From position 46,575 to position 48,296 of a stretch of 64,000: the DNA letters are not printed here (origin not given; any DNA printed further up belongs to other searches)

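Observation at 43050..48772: Orphan boxC-boxB pair (aerobic benzoyl-CoA epoxide pathway), tightly coupled to a GH5 glycosidase upstream and an unknown membrane protein downstream, with no boxA or benzoate-CoA ligase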

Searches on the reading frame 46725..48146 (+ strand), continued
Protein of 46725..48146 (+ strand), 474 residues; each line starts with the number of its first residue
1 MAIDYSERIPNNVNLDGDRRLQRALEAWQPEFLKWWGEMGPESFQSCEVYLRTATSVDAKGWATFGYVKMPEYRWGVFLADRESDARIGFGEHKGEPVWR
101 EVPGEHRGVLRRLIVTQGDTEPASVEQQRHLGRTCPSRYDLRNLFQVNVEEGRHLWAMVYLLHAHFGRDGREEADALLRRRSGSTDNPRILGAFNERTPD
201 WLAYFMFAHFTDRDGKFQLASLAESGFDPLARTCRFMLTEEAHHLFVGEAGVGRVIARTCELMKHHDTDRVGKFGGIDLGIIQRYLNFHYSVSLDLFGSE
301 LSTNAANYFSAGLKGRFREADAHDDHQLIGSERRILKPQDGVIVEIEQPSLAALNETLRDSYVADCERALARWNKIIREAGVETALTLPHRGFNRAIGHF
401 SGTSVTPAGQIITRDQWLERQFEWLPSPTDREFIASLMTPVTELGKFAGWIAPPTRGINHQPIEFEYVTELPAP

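Call 34: search_solved_structures(query=window:46725-48146:+, show_alignments=1, max_evalue=0.00001)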
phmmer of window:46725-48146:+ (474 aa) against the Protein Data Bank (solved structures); distinct sequences matched with E-value up to 0.00001: 1.
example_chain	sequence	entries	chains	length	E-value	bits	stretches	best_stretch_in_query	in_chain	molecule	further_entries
3per_A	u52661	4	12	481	2.6e-208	696.1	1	3-468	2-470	Benzoyl-CoA oxygenase component B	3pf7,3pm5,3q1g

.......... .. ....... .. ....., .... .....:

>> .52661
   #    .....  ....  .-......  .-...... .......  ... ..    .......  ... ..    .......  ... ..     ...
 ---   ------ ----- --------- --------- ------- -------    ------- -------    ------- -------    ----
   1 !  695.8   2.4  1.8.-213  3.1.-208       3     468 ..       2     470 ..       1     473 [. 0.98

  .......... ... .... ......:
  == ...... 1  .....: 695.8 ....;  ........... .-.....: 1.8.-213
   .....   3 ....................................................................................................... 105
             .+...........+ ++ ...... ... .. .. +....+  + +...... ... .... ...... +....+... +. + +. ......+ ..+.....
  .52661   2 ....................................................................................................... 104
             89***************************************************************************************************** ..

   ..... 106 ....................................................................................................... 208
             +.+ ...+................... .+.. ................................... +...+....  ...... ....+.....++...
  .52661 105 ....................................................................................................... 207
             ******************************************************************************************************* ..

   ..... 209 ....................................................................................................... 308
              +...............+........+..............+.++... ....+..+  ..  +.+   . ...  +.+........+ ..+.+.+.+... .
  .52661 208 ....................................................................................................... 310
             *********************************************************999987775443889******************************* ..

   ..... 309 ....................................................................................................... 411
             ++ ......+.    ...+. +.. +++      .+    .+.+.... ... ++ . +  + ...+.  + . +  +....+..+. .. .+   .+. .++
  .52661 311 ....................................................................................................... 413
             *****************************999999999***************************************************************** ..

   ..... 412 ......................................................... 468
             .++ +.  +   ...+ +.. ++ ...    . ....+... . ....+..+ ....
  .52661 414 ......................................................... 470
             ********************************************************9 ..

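Call 42: search_protein_families(library=pfam, proteins=[L024:2485-4311:+, L024:4840-6153:+, L024:6154-7323:+, L024:13231-14097:-, L024:122-856:-, L024:1743-2477:-, L024:936-1742:+, L025:17980-21021:-], max_evalue=0.00001)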
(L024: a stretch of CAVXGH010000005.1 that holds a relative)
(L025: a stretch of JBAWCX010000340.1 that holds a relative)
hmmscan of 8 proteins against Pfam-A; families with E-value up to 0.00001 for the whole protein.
L024:2485-4311:+ (608 aa): 1 family
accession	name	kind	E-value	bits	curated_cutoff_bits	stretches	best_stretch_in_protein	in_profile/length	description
PF05853.18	BKACE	-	1.1e-63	215.6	24.8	1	324-607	2-273/274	beta-keto acid cleavage enzyme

L024:4840-6153:+ (437 aa): 1 family
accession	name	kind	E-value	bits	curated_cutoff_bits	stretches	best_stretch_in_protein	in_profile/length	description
PF01636.29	APH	-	6.8e-45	154.1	23.2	1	115-344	1-221/239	Phosphotransferase enzyme family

L024:6154-7323:+ (389 aa): 1 family
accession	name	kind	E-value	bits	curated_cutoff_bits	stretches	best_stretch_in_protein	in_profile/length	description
PF01053.26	Cys_Met_Meta_PP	-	1.6e-114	382.9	27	1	4-382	1-380/381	Cys/Met metabolism PLP-dependent enzyme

L024:13231-14097:- (288 aa): 1 family
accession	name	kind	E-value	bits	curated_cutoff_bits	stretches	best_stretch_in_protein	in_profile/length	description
PF00296.26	Bac_luciferase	-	2e-50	172.4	27.9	1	19-244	25-231/314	Luciferase-like monooxygenase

L024:122-856:- (244 aa): 1 family
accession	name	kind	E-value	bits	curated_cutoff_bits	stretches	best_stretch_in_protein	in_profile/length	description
PF03330.24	DPBB_1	-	6.3e-22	78.1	28.8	1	96-181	6-83/83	Lytic transglycolase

L024:1743-2477:- (244 aa): 0 families

L024:936-1742:+ (268 aa): 1 family
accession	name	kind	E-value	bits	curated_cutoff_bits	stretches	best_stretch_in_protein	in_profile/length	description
PF00005.33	ABC_tran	-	4.4e-35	121.7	25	1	46-191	2-137/137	ABC transporter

L025:17980-21021:- (1013 aa): 3 families
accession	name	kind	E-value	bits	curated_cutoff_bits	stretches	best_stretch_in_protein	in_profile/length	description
PF00873.25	ACR_tran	-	5.4e-191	637.3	28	1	8-988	11-1009/1021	AcrB/AcrD/AcrF family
PF03176.21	MMPL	-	9.5e-10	38.4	20.5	1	266-490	80-314/333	MMPL family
PF02355.23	SecD_SecF_C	-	5.2e-07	29.7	20.5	0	329-477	34-182/189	Protein export membrane protein SecD/SecF, C-terminal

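Call 46: find_homologous_proteins(query=L077:11445-12692:+, max_evalue=1e-10)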
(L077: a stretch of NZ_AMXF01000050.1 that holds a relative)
Query L077:11445-12692:+ (415 aa): 8000 proteins with E <= 1e-10 among 8000 candidates; the best 120 are listed.
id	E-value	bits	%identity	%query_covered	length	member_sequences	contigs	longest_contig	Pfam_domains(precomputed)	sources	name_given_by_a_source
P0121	2.2e-286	967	100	100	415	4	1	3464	PF14697.12,PF12797.13,PF12837.13,PF00037.33,PF00175.27,PF13484.12,PF12838.13,PF13237.12,PF13187.12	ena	-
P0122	1.7e-253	859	86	100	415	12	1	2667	PF14697.12,PF12797.13,PF12837.13,PF00037.33,PF00175.27,PF13484.12,PF12838.13,PF13237.12,PF13187.12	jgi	jgi:benzoyl-CoA 2,3-dioxygenase component A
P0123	3.0e-236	802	79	100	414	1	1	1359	PF14697.12,PF12797.13,PF12837.13,PF00037.33,PF00175.27,PF13484.12,PF12838.13,PF13237.12,PF13187.12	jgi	jgi:benzoyl-CoA 2,3-epoxidase subunit A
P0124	1.8e-234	796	79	100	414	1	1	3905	PF14697.12,PF12797.13,PF12837.13,PF00037.33,PF00175.27,PF13484.12,PF12838.13,PF13237.12,PF13187.12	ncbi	-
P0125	2.0e-232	790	78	100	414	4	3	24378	PF14697.12,PF12797.13,PF12837.13,PF00037.33,PF00175.27,PF13484.12,PF12838.13,PF13237.12,PF13187.12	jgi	jgi:benzoyl-CoA 2,3-epoxidase subunit A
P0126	1.7e-231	787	77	100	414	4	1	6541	PF14697.12,PF12797.13,PF12837.13,PF00037.33,PF00175.27,PF13484.12,PF12838.13,PF13237.12,PF13187.12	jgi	-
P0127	2.6e-228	776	77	100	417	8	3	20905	PF14697.12,PF12797.13,PF12837.13,PF00037.33,PF00175.27,PF13484.12,PF12838.13,PF25160.2,PF13237.12,PF13187.12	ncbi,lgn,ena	-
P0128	3.5e-228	776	77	100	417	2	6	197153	PF14697.12,PF12797.13,PF00037.33,PF00175.27,PF13484.12,PF12838.13,PF13237.12,PF13187.12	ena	-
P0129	5.6e-228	775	77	100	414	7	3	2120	PF14697.12,PF12797.13,PF12837.13,PF00037.33,PF00175.27,PF13484.12,PF12838.13,PF25160.2,PF13237.12,PF13187.12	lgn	-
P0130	4.0e-227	772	76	100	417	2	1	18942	PF14697.12,PF12797.13,PF12837.13,PF00037.33,PF00175.27,PF13484.12,PF12838.13,PF13237.12,PF13187.12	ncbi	-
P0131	1.1e-225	767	76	100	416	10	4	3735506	PF14697.12,PF12797.13,PF00037.33,PF00175.27,PF13484.12,PF12838.13,PF13237.12,PF13187.12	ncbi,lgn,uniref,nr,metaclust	ncbi:benzoyl-CoA 2,3-epoxidase subunit BoxA [Thauera chlorobenzoica]|uniref:Benzoyl-CoA oxygenase co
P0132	1.3e-225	767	76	100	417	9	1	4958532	PF14697.12,PF12797.13,PF12837.13,PF00037.33,PF00175.27,PF13484.12,PF12838.13,PF13237.12,PF13187.12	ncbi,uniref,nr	ncbi:benzoyl-CoA 2,3-epoxidase subunit BoxA [Azoarcus sp. L1K30]|uniref:benzoyl-CoA 2,3-epoxidase su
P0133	2.0e-225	767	77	100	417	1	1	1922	PF14697.12,PF12797.13,PF12837.13,PF00037.33,PF00175.27,PF13484.12,PF12838.13,PF13237.12,PF13187.12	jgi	jgi:benzoyl-CoA 2,3-dioxygenase component A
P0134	2.0e-225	767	77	100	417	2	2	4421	PF14697.12,PF12797.13,PF12837.13,PF00037.33,PF00175.27,PF13484.12,PF12838.13,PF13237.12,PF13187.12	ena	-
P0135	6.6e-225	765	77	100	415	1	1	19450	PF14697.12,PF12797.13,PF12837.13,PF00037.33,PF00175.27,PF13484.12,PF12838.13,PF25160.2,PF13237.12,PF13187.12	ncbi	-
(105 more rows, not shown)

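Call 52: search_protein_representatives(protein=P0121)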
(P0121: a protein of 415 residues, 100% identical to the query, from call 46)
Query: 415 residues. Proteins with E-value up to 0.001 (for the whole library): 5114; up to 1e-10: 1291; up to 1e-30: 250. The best 150 are listed.
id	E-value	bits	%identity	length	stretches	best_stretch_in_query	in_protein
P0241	1.5e-153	528.1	59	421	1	6-415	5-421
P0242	2.0e-146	504.7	60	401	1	1-415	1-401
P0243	3.5e-121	421.5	64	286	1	28-304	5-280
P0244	5.2e-121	420.9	68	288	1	129-415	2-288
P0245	5.1e-108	378.1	49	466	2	123-415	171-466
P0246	4.2e-106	371.8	49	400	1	12-415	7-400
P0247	1.0e-103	363.9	51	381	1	48-415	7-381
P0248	2.2e-101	356.3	55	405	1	65-399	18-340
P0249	4.4e-101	355.3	51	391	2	135-415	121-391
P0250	2.0e-92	326.8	47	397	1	3-415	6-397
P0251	1.4e-91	324.0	74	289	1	150-342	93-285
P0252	3.6e-91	322.6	45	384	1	12-415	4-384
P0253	1.2e-90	320.9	48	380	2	138-415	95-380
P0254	2.6e-90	319.8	57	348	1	10-271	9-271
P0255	1.7e-89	317.1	45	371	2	128-415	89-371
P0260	1.7e-87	310.6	45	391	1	11-415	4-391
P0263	3.9e-84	299.5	44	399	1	8-415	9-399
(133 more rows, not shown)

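Call 53: list_cluster_members(proteins=[P0245, P0246, P0247, P0249, P0250, P0252, P0253, P0255, P0260, P0263])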
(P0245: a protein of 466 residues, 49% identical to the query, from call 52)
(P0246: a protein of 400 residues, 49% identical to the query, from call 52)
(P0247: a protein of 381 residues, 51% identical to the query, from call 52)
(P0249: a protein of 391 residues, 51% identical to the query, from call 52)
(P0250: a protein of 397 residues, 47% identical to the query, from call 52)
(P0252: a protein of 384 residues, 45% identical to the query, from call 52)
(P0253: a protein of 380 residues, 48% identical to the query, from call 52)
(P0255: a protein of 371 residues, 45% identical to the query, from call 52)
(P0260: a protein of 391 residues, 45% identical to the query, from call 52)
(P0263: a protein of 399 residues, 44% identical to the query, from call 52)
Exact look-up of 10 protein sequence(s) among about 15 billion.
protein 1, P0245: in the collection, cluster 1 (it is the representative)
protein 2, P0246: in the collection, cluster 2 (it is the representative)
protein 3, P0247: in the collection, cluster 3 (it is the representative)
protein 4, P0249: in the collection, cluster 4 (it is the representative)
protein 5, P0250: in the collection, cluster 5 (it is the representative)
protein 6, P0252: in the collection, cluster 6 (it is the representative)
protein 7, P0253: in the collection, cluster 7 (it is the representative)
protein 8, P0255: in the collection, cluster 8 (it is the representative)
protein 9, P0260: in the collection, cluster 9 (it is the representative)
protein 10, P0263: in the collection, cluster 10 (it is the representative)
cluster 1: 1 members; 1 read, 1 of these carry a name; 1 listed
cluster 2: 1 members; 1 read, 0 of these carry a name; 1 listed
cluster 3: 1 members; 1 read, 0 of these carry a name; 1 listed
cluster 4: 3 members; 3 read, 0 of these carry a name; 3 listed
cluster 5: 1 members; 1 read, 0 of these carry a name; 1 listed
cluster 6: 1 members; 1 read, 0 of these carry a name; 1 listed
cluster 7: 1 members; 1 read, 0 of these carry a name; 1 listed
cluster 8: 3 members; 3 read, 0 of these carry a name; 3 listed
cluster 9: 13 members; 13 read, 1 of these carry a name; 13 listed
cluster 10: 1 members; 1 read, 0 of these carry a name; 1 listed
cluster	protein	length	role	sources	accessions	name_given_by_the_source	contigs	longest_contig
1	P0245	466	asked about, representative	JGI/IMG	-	benzoyl-CoA 2,3-dioxygenase component A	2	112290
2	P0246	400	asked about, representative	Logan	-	-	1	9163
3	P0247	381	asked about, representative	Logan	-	-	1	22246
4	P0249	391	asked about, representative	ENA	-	-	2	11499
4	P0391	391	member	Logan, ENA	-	-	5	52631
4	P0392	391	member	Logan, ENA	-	-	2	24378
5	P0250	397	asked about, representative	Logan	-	-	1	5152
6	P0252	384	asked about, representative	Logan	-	-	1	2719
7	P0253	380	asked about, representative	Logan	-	-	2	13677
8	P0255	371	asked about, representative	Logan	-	-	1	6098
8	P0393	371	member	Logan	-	-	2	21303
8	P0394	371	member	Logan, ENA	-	-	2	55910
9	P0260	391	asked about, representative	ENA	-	-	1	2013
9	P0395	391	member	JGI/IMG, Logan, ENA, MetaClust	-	\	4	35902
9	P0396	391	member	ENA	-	-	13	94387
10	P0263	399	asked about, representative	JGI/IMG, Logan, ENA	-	-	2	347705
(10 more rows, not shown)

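Call 54: find_encoding_contigs(protein=P0263, flank=10000, max_places=2)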
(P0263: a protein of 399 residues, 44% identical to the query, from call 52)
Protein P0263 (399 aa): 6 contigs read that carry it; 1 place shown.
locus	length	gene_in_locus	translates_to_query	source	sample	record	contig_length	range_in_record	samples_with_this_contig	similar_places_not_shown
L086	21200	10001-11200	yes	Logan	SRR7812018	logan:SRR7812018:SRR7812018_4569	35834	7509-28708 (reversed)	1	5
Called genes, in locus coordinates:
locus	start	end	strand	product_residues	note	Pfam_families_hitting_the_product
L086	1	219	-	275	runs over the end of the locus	PF00378:ECH_1, PF16113:ECH_2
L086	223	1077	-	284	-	PF13452:FAS1_DH_region (weak), PF22622:MFE-2_hydrat-2_N, PF01575:MaoC_dehydratas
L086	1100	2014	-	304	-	PF00106:adh_short, PF08659:KR, PF13561:adh_short_C2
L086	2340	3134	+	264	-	PF13350:Y_phosphatase3, PF22784:PTP-SAK (weak)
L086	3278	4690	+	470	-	PF00355:Rieske, PF00848:Ring_hydroxyl_A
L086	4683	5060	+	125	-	PF00355:Rieske, PF13806:Rieske_2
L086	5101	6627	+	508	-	PF07730:HisKA_3, PF02518:HATPase_c, PF13581:HATPase_c_2 (weak)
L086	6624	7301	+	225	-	PF00072:Response_reg, PF00196:GerE, PF08281:Sigma70_r4_2 (weak)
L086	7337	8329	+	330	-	PF23213: (weak), PF23212:DUF7064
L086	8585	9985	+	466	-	PF00355:Rieske, PF00848:Ring_hydroxyl_A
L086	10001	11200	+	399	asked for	PF12797:Fer4_2 (faint), PF13187:Fer4_9 (faint), PF00037:Fer4 (weak), PF12837:Fer4_6 (faint), PF12838:Fer4_7 (weak), PF13237:Fer4_10 (faint), PF14697:Fer4_21 (weak), PF00175:NAD_binding_1, +1 more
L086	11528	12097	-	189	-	PF01047:MarR (weak), PF12802:MarR_2, PF13463:HTH_27, PF22381:Staph_reg_Sar_Rot (weak)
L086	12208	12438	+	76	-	-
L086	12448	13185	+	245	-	-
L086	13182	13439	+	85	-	PF09630:DUF2024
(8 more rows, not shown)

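Call 55: find_encoding_contigs(protein=P0245, flank=10000, max_places=1)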
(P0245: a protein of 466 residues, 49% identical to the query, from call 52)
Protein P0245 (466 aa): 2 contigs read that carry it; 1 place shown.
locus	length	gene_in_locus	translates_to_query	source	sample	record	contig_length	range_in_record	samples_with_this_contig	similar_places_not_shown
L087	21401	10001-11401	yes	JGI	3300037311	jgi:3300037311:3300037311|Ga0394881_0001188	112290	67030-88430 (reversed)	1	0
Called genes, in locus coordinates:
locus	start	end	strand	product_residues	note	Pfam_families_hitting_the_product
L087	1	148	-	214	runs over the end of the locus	PF00027:cNMP_binding, PF13545:HTH_Crp_2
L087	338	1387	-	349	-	PF09084:NMT1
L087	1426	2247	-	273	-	PF00528:BPD_transp_1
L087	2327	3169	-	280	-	PF00005:ABC_tran, PF13304:AAA_21 (faint)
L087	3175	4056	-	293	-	PF00561:Abhydrolase_1, PF12146:Hydrolase_4 (weak), PF12697:Abhydrolase_6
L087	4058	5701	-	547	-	PF00501:AMP-binding, PF13193:AMP-binding_C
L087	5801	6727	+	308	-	PF01381:HTH_3 (weak), PF12844:HTH_19 (faint), PF13560:HTH_31 (weak), PF13238:AAA_18 (weak), PF13671:AAA_33, PF01202:SKI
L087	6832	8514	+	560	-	PF00378:ECH_1, PF16113:ECH_2 (weak)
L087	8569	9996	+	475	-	-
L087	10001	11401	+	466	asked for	PF00037:Fer4 (faint), PF12797:Fer4_2 (faint), PF13237:Fer4_10 (weak), PF14697:Fer4_21, PF12838:Fer4_7 (weak), PF13187:Fer4_9 (weak), PF25160:LdpA_Fe-S-bd (weak), PF00175:NAD_binding_1, +2 more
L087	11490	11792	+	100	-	PF01909:NTP_transf_2, PF18765:Polbeta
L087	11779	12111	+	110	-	PF01934:HepT-like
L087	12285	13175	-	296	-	PF13472:Lipase_GDSL_2 (faint)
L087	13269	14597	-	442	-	PF00368:HMG-CoA_red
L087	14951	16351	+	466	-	PF00749:tRNA-synt_1c, PF19269:Anticodon_2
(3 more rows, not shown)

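Call 56: find_encoding_contigs(protein=P0396, flank=10000, max_places=1)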
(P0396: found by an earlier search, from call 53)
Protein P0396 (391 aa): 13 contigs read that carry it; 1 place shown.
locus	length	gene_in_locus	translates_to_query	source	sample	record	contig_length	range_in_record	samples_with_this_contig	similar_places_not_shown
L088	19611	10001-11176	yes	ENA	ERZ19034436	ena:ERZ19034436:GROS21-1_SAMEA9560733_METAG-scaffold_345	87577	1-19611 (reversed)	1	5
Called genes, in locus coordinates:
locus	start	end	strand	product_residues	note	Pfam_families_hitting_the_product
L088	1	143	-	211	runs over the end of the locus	-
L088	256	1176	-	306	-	PF07859:Abhydrolase_3, PF20434:BD-FAE (weak)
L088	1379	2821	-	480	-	PF00171:Aldedh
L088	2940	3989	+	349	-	PF11136:DUF2889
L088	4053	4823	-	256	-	PF03988:DUF347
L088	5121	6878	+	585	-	PF00528:BPD_transp_1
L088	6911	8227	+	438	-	PF20703:nSTAND1 (faint), PF00005:ABC_tran, PF13555:AAA_29 (faint), PF09821:AAA_assoc_C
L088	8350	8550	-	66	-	PF13459:Fer4_15, PF13370:Fer4_13 (weak)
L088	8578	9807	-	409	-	PF00067:p450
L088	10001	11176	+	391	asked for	PF00037:Fer4 (faint), PF13237:Fer4_10 (weak), PF00175:NAD_binding_1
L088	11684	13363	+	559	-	PF00743:FMO-like, PF01266:DAO (faint), PF07992:Pyr_redox_2, PF13450:NAD_binding_8, PF13738:Pyr_redox_3 (faint), PF13434:Lys_Orn_oxgnase (weak)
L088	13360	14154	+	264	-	PF00106:adh_short, PF13561:adh_short_C2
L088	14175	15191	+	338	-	PF04909:Amidohydro_2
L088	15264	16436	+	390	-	PF02515:CoA_transf_3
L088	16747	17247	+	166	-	PF11776:RcnB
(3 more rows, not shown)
